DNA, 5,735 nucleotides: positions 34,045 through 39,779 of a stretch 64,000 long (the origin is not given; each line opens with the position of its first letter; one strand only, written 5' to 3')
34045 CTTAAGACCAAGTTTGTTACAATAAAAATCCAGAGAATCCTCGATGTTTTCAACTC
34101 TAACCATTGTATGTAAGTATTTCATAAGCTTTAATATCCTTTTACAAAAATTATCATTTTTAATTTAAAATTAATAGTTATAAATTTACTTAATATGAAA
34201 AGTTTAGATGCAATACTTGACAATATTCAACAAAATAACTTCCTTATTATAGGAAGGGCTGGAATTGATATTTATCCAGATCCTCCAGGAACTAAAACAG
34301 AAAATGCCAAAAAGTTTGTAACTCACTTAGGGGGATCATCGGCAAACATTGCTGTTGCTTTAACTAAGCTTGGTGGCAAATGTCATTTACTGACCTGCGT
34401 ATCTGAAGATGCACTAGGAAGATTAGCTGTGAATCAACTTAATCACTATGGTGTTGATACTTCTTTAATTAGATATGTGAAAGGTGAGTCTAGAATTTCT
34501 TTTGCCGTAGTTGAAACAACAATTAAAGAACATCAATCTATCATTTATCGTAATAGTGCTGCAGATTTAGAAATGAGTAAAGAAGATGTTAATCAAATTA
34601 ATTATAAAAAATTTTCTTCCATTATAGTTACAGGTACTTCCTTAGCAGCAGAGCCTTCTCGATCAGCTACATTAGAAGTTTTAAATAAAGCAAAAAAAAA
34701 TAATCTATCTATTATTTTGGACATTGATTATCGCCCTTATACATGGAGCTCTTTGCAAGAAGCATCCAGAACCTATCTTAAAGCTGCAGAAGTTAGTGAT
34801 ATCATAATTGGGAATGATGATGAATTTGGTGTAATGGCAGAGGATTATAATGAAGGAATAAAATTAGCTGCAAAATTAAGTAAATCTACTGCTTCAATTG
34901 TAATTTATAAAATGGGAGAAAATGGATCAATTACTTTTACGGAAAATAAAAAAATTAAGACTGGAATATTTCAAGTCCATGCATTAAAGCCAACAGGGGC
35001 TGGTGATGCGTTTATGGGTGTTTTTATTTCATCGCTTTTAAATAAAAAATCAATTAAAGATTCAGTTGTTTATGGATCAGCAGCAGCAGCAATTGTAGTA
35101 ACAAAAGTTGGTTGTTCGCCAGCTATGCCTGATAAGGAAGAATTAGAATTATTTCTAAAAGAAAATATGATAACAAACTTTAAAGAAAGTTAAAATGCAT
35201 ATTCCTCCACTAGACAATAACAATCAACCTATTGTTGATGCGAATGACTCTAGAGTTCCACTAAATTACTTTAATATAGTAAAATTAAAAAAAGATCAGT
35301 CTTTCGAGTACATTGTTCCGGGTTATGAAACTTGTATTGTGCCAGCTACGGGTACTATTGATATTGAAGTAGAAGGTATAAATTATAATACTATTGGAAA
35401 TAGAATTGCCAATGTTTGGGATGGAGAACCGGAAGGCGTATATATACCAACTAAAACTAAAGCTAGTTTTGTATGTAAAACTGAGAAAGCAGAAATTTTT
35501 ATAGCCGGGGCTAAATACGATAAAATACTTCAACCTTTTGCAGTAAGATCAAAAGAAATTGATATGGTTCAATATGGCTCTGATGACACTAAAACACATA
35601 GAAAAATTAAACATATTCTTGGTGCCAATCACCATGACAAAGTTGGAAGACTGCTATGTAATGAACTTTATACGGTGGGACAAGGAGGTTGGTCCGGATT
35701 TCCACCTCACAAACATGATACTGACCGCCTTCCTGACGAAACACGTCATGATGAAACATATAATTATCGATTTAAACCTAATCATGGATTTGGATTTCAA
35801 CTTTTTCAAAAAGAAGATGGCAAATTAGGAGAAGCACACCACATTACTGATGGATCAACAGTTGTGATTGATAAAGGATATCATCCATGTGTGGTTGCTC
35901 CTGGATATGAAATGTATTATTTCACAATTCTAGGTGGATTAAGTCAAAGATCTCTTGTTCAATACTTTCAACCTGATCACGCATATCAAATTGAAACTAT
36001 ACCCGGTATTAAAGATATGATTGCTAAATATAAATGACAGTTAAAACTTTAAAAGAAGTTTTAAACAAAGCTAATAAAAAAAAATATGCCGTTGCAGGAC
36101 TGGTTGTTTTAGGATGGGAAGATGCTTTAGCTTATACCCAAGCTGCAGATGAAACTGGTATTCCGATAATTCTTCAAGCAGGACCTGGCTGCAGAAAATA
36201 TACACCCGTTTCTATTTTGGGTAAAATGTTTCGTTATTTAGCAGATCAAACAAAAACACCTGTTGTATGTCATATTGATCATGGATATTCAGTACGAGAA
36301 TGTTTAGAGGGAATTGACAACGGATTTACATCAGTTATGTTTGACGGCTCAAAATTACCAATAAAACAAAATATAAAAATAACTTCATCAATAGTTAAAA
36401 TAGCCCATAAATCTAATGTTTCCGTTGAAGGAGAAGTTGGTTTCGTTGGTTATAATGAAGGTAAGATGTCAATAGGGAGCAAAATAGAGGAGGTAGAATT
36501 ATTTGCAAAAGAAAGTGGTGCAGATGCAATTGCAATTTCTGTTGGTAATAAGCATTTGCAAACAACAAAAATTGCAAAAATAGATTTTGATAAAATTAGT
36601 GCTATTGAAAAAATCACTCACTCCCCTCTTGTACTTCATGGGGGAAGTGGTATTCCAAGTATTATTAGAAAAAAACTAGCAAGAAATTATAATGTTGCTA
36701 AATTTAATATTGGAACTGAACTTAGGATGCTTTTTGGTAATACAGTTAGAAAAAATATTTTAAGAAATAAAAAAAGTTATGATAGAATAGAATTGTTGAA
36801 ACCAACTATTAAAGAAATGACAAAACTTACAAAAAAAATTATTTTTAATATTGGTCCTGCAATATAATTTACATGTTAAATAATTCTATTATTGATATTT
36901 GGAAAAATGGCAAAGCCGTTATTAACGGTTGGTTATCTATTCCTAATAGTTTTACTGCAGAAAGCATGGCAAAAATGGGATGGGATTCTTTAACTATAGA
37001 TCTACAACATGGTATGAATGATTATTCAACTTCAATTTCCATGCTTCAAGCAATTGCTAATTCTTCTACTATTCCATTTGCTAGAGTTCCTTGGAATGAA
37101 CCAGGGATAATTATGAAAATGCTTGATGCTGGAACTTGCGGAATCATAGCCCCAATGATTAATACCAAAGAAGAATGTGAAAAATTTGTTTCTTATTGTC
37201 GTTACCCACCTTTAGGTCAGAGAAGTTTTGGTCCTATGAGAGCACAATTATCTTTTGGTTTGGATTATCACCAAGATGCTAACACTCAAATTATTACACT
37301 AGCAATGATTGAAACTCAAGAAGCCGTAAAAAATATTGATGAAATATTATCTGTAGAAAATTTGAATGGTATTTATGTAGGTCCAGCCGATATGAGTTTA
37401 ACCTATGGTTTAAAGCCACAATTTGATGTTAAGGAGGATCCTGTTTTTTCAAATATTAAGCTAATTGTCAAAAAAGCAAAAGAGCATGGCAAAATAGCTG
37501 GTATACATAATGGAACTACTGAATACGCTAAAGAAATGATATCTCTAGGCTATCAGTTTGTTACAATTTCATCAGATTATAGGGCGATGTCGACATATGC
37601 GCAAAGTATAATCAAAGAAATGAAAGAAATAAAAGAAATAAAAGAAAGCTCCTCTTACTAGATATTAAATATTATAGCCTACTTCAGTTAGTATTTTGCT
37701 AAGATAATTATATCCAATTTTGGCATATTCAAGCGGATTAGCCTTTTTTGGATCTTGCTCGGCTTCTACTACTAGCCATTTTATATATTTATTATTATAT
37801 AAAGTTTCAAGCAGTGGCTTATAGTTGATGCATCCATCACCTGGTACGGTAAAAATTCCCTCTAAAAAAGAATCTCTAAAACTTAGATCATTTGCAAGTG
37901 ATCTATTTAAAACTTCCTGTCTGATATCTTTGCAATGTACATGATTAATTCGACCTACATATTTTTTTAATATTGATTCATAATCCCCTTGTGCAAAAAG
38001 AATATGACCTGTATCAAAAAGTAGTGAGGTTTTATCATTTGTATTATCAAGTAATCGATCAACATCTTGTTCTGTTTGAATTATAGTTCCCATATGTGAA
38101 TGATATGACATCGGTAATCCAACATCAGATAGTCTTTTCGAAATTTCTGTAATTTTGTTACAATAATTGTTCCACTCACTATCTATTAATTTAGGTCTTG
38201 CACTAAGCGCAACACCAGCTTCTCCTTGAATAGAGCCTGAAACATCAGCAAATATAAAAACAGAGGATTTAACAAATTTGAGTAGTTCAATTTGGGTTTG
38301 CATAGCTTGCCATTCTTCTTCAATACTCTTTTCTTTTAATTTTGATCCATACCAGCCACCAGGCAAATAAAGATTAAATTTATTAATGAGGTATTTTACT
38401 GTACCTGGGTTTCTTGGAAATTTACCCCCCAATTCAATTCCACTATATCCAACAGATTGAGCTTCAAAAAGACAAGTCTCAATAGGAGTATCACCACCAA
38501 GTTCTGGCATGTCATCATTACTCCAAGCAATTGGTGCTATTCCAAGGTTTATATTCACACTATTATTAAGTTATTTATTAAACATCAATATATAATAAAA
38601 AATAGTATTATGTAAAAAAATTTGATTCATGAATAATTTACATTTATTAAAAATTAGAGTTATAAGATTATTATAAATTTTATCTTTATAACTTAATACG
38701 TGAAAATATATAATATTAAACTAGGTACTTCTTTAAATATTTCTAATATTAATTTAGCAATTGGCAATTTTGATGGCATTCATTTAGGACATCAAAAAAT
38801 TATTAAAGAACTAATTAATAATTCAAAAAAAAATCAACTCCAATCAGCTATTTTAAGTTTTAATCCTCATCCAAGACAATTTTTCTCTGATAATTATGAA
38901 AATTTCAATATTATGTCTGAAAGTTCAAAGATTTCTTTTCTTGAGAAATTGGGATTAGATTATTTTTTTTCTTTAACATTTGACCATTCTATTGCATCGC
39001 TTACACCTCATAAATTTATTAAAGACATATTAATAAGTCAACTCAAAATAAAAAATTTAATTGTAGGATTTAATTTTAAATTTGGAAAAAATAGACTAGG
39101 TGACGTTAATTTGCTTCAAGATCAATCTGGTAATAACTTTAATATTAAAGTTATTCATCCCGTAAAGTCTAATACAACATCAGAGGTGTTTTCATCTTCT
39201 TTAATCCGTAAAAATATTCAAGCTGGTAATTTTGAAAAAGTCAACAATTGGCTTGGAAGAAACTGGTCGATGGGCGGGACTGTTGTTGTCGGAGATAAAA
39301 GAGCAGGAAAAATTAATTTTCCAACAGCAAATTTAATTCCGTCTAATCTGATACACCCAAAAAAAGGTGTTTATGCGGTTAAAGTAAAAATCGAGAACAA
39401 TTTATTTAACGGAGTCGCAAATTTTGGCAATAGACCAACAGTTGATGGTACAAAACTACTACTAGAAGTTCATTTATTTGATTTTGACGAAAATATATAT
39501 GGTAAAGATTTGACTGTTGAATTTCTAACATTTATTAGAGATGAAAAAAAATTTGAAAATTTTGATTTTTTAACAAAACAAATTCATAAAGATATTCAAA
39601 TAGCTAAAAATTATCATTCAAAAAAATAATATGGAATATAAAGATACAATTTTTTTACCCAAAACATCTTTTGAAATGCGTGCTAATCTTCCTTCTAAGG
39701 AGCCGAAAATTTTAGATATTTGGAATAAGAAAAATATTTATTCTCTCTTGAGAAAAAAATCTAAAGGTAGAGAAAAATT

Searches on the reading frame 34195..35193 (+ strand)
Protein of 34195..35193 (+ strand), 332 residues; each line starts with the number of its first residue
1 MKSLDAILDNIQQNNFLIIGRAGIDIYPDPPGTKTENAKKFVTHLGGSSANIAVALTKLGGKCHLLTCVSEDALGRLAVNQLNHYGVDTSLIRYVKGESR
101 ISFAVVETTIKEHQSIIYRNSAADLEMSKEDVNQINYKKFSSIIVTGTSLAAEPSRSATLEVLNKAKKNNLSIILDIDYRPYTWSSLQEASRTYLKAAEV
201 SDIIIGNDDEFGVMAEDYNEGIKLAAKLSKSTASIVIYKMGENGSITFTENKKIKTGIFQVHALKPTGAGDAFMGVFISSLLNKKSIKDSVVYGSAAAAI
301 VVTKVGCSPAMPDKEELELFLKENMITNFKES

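Call 13: search_protein_families(library=pfam, proteins=[window:34195-35193:+], max_evalue=0.00001)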
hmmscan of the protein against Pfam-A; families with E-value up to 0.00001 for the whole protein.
window:34195-35193:+ (332 aa): 1 family
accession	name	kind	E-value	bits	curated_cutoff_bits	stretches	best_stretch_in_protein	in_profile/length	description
PF00294.29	PfkB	-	6e-54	183.9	25.8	1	17-313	5-301/302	pfkB family carbohydrate kinase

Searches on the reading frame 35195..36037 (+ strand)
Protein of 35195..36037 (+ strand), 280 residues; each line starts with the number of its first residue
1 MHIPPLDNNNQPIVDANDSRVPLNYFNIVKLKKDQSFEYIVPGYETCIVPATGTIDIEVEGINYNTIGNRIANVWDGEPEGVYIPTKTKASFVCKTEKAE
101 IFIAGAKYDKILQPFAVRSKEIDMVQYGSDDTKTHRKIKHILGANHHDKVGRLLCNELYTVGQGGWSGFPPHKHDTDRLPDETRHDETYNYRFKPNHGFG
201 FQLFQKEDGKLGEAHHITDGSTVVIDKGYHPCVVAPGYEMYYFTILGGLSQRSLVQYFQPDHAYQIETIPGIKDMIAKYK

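Call 44: search_protein_families(library=pfam, proteins=[window:35195-36037:+], max_evalue=0.00001)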
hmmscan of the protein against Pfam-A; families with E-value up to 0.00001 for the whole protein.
window:35195-36037:+ (280 aa): 1 family
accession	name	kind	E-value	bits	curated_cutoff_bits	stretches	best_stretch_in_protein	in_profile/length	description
PF04962.18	KduI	-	2.5e-75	253.7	23.9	1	8-264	10-261/262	KduI/IolB family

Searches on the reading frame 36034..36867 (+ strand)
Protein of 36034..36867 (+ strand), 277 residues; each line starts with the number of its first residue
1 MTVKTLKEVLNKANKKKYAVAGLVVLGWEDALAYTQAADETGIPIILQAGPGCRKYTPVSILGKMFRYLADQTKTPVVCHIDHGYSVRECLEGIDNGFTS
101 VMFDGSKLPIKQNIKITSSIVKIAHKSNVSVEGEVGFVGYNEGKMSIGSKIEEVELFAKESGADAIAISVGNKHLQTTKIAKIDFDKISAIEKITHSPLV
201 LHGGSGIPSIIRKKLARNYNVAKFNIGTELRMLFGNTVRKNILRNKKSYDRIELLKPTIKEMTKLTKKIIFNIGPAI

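Call 44: search_protein_families(library=pfam, proteins=[window:36034-36867:+], max_evalue=0.00001)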
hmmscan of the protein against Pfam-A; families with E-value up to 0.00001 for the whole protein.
window:36034-36867:+ (277 aa): 1 family
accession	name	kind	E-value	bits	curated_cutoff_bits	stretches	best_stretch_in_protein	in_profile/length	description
PF01116.26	F_bP_aldolase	-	2.3e-71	241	25.5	1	5-270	2-269/277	Fructose-bisphosphate aldolase class-II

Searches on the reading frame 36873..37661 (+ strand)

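Call 44: search_protein_families(library=pfam, proteins=[window:36873-37661:+], max_evalue=0.00001)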
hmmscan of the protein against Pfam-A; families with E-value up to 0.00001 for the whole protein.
window:36873-37661:+ (262 aa): 1 family
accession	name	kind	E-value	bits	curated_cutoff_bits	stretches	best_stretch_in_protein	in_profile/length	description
PF03328.21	HpcH_HpaI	-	4.7e-29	101.7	25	1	20-236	5-215/221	HpcH/HpaI aldolase/citrate lyase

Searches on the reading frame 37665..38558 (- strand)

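Call 44: search_protein_families(library=pfam, proteins=[window:37665-38558:-], max_evalue=0.00001)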
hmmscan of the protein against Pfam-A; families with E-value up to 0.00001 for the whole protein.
window:37665-38558:- (297 aa): 1 family
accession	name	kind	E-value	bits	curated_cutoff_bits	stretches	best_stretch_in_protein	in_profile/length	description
PF01261.30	AP_endonuc_2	-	2.6e-19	70.3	31.1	1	33-280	4-240/249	Xylose isomerase-like TIM barrel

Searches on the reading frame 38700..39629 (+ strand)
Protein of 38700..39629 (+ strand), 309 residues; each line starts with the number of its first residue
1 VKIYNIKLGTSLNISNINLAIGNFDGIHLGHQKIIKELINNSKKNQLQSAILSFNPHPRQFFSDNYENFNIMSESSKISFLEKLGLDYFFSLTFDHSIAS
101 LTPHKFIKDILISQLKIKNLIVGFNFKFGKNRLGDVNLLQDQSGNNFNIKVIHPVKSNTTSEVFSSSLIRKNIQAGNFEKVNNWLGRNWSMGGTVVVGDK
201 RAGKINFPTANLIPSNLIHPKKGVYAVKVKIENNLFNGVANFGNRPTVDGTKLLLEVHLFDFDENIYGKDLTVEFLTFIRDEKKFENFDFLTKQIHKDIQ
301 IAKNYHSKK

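Call 44: search_protein_families(library=pfam, proteins=[window:38700-39629:+], max_evalue=0.00001)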
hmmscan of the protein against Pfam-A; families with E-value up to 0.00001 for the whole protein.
window:38700-39629:+ (309 aa): 2 families
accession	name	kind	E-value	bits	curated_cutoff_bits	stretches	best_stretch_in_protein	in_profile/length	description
PF06574.18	FAD_syn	-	2e-45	154.9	27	1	16-159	7-151/158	FAD synthetase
PF01687.23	Flavokinase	-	3.4e-41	140.8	19.6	1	185-305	1-123/124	Riboflavin kinase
